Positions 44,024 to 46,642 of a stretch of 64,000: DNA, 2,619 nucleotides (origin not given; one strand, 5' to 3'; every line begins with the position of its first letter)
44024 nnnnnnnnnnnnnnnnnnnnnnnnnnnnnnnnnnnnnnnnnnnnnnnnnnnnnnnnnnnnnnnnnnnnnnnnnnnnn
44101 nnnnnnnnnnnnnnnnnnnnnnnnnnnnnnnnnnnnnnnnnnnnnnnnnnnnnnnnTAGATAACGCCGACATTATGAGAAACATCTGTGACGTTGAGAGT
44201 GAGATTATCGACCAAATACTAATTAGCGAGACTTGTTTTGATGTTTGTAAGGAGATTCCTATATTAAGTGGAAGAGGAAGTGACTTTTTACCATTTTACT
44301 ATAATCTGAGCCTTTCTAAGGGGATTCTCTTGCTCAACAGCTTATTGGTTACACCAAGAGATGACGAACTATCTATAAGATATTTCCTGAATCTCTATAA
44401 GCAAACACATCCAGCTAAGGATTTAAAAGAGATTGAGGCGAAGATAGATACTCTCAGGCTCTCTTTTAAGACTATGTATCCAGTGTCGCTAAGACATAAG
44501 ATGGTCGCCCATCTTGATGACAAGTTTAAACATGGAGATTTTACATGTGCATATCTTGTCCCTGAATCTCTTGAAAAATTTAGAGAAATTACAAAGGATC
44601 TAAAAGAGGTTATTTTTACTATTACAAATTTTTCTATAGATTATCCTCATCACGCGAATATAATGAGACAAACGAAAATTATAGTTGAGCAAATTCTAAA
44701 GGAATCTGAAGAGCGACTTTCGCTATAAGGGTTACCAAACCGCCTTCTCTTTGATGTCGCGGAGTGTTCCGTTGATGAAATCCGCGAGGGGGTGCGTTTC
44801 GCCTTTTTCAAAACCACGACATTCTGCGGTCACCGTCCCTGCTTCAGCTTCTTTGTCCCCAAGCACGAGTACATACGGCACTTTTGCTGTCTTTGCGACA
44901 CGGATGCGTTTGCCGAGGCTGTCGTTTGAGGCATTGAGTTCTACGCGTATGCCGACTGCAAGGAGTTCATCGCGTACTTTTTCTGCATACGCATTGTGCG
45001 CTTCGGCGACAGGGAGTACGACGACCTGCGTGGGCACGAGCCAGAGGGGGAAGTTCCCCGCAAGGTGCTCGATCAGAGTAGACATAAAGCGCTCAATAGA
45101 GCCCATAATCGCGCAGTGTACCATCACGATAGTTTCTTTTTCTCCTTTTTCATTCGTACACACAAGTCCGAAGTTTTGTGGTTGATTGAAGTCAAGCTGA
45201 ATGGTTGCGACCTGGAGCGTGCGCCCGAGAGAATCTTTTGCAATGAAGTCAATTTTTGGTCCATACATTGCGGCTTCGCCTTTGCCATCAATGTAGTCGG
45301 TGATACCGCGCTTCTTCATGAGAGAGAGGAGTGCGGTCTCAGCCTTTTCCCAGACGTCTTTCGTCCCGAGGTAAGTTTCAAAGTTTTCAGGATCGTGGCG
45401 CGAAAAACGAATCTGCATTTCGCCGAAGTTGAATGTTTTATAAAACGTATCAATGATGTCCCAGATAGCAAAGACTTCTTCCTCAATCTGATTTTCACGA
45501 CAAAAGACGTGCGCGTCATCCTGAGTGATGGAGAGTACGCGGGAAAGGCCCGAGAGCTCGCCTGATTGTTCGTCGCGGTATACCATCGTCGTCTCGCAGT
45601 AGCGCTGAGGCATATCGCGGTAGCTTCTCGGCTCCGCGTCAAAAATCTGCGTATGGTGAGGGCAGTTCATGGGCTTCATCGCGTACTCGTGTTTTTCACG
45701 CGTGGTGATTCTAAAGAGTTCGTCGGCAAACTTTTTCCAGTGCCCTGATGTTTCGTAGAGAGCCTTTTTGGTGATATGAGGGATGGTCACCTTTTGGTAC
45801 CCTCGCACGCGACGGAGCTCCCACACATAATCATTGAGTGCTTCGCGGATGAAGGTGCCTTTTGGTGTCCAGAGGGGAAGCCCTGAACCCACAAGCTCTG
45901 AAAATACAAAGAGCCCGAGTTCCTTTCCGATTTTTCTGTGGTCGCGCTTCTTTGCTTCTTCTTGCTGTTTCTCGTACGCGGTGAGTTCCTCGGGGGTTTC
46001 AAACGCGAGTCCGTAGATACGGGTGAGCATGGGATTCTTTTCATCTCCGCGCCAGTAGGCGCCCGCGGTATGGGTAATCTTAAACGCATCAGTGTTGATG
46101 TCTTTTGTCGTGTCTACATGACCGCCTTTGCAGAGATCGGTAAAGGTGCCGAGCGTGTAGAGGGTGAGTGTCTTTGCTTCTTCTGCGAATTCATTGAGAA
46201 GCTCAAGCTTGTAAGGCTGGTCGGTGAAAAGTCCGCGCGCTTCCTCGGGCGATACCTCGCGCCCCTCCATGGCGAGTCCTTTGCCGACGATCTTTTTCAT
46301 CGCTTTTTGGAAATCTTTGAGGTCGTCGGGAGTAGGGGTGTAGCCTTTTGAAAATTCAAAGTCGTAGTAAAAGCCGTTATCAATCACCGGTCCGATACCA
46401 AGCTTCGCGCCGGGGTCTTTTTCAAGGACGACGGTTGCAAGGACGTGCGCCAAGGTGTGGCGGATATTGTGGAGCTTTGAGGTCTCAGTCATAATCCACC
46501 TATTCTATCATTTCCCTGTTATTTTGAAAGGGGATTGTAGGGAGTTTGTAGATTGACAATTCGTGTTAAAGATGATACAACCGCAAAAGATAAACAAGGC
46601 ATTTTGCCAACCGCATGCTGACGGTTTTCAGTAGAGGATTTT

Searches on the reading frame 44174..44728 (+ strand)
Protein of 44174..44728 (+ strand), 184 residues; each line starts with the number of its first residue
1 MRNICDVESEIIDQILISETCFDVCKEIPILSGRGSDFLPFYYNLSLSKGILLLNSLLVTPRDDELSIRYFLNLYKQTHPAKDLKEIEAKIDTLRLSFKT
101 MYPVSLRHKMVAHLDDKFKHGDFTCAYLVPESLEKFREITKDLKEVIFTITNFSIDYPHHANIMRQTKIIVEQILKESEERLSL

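Call 12: search_protein_families(library=pfam, proteins=[window:44174-44728:+], max_evalue=0.01)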
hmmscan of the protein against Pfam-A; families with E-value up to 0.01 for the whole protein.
window:44174-44728:+ (184 aa): 0 families

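Call 15: find_encoding_contigs(protein=window:44174-44728:+, flank=10000, max_places=10)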
Protein window:44174-44728:+ (184 aa): 1 contig read that carries it; 1 place shown.
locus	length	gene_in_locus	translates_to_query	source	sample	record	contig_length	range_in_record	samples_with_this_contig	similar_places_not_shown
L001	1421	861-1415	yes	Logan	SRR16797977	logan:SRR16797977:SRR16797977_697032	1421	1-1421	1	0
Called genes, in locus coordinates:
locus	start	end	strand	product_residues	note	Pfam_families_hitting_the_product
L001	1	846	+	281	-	?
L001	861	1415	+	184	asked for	-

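Call 19: list_cluster_members(proteins=[P0001, window:44174-44728:+, window:44732-46492:-])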
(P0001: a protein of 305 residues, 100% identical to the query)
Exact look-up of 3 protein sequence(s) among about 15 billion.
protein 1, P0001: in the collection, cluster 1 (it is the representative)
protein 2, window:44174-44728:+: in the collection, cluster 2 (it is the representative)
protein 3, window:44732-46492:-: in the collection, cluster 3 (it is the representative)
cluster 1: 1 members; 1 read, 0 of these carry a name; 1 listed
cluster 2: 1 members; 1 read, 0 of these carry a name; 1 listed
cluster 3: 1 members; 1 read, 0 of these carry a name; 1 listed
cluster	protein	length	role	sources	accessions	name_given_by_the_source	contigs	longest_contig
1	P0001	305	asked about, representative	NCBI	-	-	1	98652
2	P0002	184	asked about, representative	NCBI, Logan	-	-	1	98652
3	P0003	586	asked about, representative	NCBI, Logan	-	-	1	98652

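Call 47: search_protein_families(library=padloc, proteins=[window:44174-44728:+], max_evalue=1)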
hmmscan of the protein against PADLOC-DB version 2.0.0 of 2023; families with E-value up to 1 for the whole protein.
window:44174-44728:+ (184 aa): 0 families

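Call 48: search_protein_families(library=phrogs, proteins=[window:44174-44728:+], max_evalue=1)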
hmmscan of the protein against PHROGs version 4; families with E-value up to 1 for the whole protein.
window:44174-44728:+ (184 aa): 0 families

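Call 56: search_protein_representatives(protein=window:44174-44728:+)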
Query: 184 residues. Proteins with E-value up to 0.001 (for the whole library): 24; up to 1e-10: 19; up to 1e-30: 6. The best 24 are listed.
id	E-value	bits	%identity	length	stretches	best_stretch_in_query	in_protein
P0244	7.6e-42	159.5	44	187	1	2-178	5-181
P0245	1.4e-40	155.4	43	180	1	4-176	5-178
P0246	2.2e-37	145.0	39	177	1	2-175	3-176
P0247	1.2e-35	139.4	40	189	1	2-175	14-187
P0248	1.8e-35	138.7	47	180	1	3-176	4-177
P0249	5.7e-33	130.6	40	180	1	6-171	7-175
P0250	1.2e-30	123.1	43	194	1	2-166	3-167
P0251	3.4e-30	121.6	38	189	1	4-182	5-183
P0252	1.3e-29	119.7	40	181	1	4-174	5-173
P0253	6.2e-26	107.7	40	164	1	18-159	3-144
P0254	2.0e-25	106.0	45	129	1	2-108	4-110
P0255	9.9e-23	97.3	36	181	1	6-174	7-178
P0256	3.0e-22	95.7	43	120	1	3-118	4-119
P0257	4.0e-21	92.0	40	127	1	62-180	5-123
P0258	2.0e-20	89.8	34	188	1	2-170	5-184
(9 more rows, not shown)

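Call 59: search_protein_families(library=pfam, alignment_id=A1, max_evalue=1)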
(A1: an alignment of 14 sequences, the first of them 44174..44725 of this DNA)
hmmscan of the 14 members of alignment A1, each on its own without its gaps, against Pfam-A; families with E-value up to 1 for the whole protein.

A. member 1, window:44174-44725:+ (184 aa): 0 families

B. families by the number of members that match (of 14 scanned): 19 families
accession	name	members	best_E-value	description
PF18734.6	HEPN_AbiU2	6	0.0013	AbiU2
PF24021.1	ACT_phage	1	0.0012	Phage ACT-like domain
PF16830.10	NBD94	1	0.0019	Nucleotide-Binding Domain 94 of RH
PF12687.12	DUF3801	1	0.019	Protein of unknown function (DUF3801)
PF07997.16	DUF1694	1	0.023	Protein of unknown function (DUF1694)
PF11458.13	Mistic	1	0.028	Membrane-integrating protein Mistic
PF22299.1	BRISC_FAM175B_helical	1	0.045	BRISC complex subunit FAM175B, helical domain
PF11583.14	AurF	1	0.048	P-aminobenzoate N-oxygenase AurF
PF08766.16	DEK_C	1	0.078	DEK C terminal domain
PF23387.2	TPR_IFT80_172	1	0.086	IFT80/172/WDR35/WDR19 TPR domain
PF06294.16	CH_2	1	0.1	CH-like domain in sperm protein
PF23745.1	ANK_LRRK2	1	0.11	LRRK2 ANK repeat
PF16274.10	Qua1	1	0.13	Qua1 domain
PF22729.1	NCH3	1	0.14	NACHT C-terminal Helical domain 3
PF03493.23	BK_channel_a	1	0.15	Calcium-activated BK potassium channel alpha subunit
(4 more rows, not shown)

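Call 60: search_solved_structures(query=A1, max_evalue=10)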
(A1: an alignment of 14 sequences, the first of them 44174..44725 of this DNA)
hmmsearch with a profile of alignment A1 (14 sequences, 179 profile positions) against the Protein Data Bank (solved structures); distinct sequences matched with E-value up to 10: 5.
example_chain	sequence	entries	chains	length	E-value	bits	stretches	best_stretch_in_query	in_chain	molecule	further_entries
8a3k_UNK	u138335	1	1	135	0.0096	18.7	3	131-177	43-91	sc-apCC-4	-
6qk7_C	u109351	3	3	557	0.53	13.1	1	55-110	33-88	Elongator complex protein 3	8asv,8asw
2r60_A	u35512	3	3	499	1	12.2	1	113-173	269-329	Glycosyl transferase, group 1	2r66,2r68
5ee0_A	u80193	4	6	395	1.1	12.1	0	79-117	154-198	Obg-like ATPase 1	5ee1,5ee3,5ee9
8qad_A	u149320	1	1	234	3.2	10.5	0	130-177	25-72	sc-apCC-6-LLIA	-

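Call 70: predict_structure(alignment_id=A1)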
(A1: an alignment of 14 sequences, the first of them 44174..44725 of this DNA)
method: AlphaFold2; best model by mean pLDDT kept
length: 184 residues; sequences in the alignment: 14
mean_pLDDT: 88.2   pTM: 0.86
mean pLDDT of the five models: 88.2, 87.1, 85.7, 84.7, 84.6
residues with pLDDT >= 90: 115; 70-90: 55; 50-70: 13; < 50: 1
segments of 3 or more residues with pLDDT < 50: none
pLDDT, mean of each block of 10 residues (from residue 1): 89 96 96 84 94 91 84 92 93 94 65 67 86 95 95 84 95 92 76
secondary structure, 60 per line:
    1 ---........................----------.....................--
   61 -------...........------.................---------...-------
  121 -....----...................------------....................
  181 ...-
elements in order: H4-27 H38-58 H68-78 H85-101 H122-125 H130-148 H161-183
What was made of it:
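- On HEPN (AbiU2-like) ribonuclease domain, for gene 2: The model is all-helical, with pLDDT 88 (call 70).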

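Call 74: fold_search(model_id=the predicted structure, library=pdb)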
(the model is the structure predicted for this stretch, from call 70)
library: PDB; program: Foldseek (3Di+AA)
matches with E <= 10: 129; with E <= 0.001: 0
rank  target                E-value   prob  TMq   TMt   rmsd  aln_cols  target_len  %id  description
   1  1x04                  5.1e-01  0.13  0.20  0.18  27.2       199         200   16  Crystal structure of endophilin BAR domain (mutant) (released 2006-05-02)
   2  7x8v_E                8.3e-01  0.20  0.27  0.27  14.3       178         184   12  Cooperative regulation of PBI1 and MAPKs controls WRKY45 transcription factor in rice immunity (released 2022-04-06)
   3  7x8v_A                8.3e-01  0.20  0.27  0.27  14.3       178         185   12  Cooperative regulation of PBI1 and MAPKs controls WRKY45 transcription factor in rice immunity (released 2022-04-06)
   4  8tn1_A                1.2e+00  0.25  0.33  0.38   7.4       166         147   14  De novo designed protein binds poly ADP ribose polymerase inhibitors (PARPi) - apo (released 2024-04-24)
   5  9s98_C                1.3e+00  0.08  0.21  0.20  23.9       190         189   13  CdvB2 filament - high twist, class A (released 2026-01-28)
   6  9s99_B                1.3e+00  0.08  0.21  0.20  24.7       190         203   10  CdvB2 filament - high twist, class B (released 2026-01-28)
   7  7ohu_b                1.4e+00  0.08  0.20  0.12  13.5       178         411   10  Nog1-TAP associated immature ribosomal particles from S. cerevisiae after rpL2 expression shut down, population B (released 2021-11-03)
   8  8vgn_G                1.4e+00  0.09  0.22  0.24  19.3       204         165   14  CryoEM structure of CD20 in complex with wild type Rituximab Fab (released 2024-11-06)
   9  2l6g_MODEL_1_A        1.5e+00  0.14  0.29  0.32   9.8       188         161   11  FAT-LD2 Double labeled construct with free LD4 peptide (released 2012-05-30)
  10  1yjg_D                1.6e+00  0.15  0.31  0.35   9.4       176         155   13  Variable Small Protein 1 of Borrelia turicatae (VspA or Vsp1) (released 2006-01-24)
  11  7of1_b                1.6e+00  0.10  0.24  0.12  11.7       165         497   12  Nog1-TAP associated immature ribosomal particle population A from S. cerevisiae (released 2021-11-03)
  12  5xsj_L                1.8e+00  0.33  0.34  0.46   6.8       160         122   11  XylFII-LytSN complex (released 2017-08-02)
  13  9s97_B                1.8e+00  0.06  0.20  0.20  23.3       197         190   12  CdvB2 filament - low twist (released 2026-01-28)
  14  3s9o_C                1.9e+00  0.23  0.30  0.36   8.2       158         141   11  The Focal Adhesion Targeting (FAT) domain of the Focal Adhesion Kinase showing N-terminal interactions in cis (released 2012-06-06)
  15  3cax                  1.9e+00  0.20  0.31  0.18   9.9       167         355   11  Crystal structure of uncharacterized protein PF0695 (released 2008-03-18)
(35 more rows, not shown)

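Call 88: fold_search(model_id=the predicted structure, library=viral)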
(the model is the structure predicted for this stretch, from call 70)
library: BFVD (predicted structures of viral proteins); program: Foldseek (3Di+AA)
matches with E <= 10: 119; with E <= 0.001: 0
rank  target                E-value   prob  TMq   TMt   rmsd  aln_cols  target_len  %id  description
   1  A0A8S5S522            7.0e-01  0.47  0.37  0.41  17.2       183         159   10  Uncharacterized protein [Siphoviridae sp. ctmP938]
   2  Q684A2                1.6e+00  0.54  0.39  0.56   5.4       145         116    9  (no name in the UniProt tables at hand)
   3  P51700                1.6e+00  0.38  0.36  0.33   6.9       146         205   14  Uncharacterized 23.2 kDa protein in int-C1 intergenic region [Haemophilus phage HP1 (strain HP1c1)]
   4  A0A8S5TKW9            1.6e+00  0.07  0.22  0.12  16.4       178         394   15  Uncharacterized protein [Siphoviridae sp. ctGkF2]
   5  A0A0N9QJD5            1.7e+00  0.20  0.38  0.36  11.3       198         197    8  Uncharacterized protein [Chrysochromulina ericina virus CeV-01B]
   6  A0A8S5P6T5            1.7e+00  0.06  0.18  0.19  16.5       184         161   10  Uncharacterized protein [Siphoviridae sp. ct0106]
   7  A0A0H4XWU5            1.7e+00  0.06  0.20  0.13  17.1       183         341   14  Uncharacterized protein [Salmon gill poxvirus]
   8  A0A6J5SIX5            1.8e+00  0.07  0.23  0.12  15.1       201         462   10  Uncharacterized protein [uncultured Caudovirales phage]
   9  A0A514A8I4            2.0e+00  0.08  0.25  0.20  21.8       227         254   11  Uncharacterized protein [Pantoea phage Kyle]
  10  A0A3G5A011            2.2e+00  0.06  0.23  0.15  15.7       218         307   13  G-protein coupled receptors family 1 profile domain-containing protein [Harvfovirus sp.]
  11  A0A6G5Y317            2.3e+00  0.05  0.16  0.18  17.4       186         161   13  (no name in the UniProt tables at hand)
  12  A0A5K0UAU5            2.3e+00  0.03  0.16  0.13  20.1       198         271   13  EF-hand domain-containing protein [Yasminevirus sp. GU-2018]
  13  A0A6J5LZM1            2.3e+00  0.02  0.12  0.13  18.7       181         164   14  Uncharacterized protein [uncultured Caudovirales phage]
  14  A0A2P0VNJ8            2.4e+00  0.35  0.41  0.49   5.3       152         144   12  Uncharacterized protein [Tetraselmis virus 1]
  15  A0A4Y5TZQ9            2.4e+00  0.12  0.28  0.32  17.0       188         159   10  (no name in the UniProt tables at hand)
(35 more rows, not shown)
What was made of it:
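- On HEPN (AbiU2-like) ribonuclease domain, for gene 2: Foldseek against PDB and BFVD gave nothing significant (calls 74, 88).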

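Call 89: search_protein_families(library=ncbifam, alignment_id=A1, max_evalue=1)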
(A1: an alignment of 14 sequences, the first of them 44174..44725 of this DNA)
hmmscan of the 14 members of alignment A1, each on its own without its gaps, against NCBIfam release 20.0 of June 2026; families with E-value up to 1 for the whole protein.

A. member 1, window:44174-44725:+ (184 aa): 0 families

B. families by the number of members that match (of 14 scanned): 9 families
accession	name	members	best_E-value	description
NF047736.1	LIC_10202_fam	1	0.003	LIC_10202 family protein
TIGR00039.1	6PTHBS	1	0.024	6-pyruvoyl tetrahydropterin synthase/6-carboxytetrahydropterin synthase family protein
NF003006.0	PRK03817.1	1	0.029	galactokinase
NF003164.0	PRK04147.1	1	0.042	N-acetylneuraminate lyase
TIGR00683.1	nanA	1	0.044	N-acetylneuraminate lyase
NF005231.0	PRK06732.1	1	0.05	phosphopantothenate--cysteine ligase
NF041234.1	CAS_csx30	1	0.083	type III-E CRISPR-associated protein Csx30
TIGR02444.1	TIGR02444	1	0.12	TIGR02444 family protein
NF010768.0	PRK14171.1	1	0.15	bifunctional methylenetetrahydrofolate dehydrogenase/methenyltetrahydrofolate cyclohydrolase FolD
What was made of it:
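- Tried and rejected: PADLOC, PHROGs, NCBIfam and the PDB sequence profile gave nothing useful (calls 47, 48, 89, 60).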

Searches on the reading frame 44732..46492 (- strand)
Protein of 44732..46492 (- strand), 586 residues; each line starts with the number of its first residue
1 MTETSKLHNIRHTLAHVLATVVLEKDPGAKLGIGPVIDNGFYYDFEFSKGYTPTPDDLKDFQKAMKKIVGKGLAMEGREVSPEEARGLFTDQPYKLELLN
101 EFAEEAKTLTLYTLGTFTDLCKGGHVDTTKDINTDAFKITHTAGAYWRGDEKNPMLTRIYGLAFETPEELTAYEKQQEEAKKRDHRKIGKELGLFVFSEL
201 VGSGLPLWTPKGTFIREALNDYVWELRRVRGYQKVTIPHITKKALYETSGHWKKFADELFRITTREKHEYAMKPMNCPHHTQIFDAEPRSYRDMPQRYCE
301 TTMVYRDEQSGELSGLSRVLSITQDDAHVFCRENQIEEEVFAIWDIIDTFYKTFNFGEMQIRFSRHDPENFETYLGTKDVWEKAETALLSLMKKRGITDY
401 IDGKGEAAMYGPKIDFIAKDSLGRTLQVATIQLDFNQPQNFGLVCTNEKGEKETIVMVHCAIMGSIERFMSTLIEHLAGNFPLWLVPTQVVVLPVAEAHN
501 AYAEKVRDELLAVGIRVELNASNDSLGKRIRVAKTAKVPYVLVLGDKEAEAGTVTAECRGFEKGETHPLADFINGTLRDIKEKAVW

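Call 20: find_encoding_contigs(protein=window:44732-46492:-, flank=10000, max_places=10)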
Protein window:44732-46492:- (586 aa): 1 contig read that carries it; 1 place shown.
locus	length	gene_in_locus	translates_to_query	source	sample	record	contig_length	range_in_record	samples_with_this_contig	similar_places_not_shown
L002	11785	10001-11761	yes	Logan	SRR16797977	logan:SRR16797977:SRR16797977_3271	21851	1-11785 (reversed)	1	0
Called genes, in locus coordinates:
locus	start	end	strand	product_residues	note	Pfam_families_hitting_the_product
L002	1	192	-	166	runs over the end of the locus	-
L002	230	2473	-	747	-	PF00005:ABC_tran (faint), PF02463:SMC_N, PF13175:AAA_15, PF13476:AAA_23, PF13304:AAA_21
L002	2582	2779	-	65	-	-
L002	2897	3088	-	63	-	-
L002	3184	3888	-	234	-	PF22935:RM44_endonuclase, PF14622:Ribonucleas_3_3, PF00636:Ribonuclease_3, PF00035:dsrm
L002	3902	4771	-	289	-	PF01029:NusB, PF00293:NUDIX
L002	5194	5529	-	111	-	-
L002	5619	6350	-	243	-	PF01351:RNase_HII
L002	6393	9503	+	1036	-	PF02811:PHP, PF07733:DNA_pol3_alpha, PF17657:DNA_pol3_finger, PF14579:HHH_6, PF01336:tRNA_anti-codon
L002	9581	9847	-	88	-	-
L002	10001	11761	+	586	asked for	PF07973:tRNA_SAD, PF00587:tRNA-synt_2b, PF03129:HGTP_anticodon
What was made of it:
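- Tried and rejected: The proteins exist only in one NCBI contig and one Logan run (calls 15, 19, 20).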
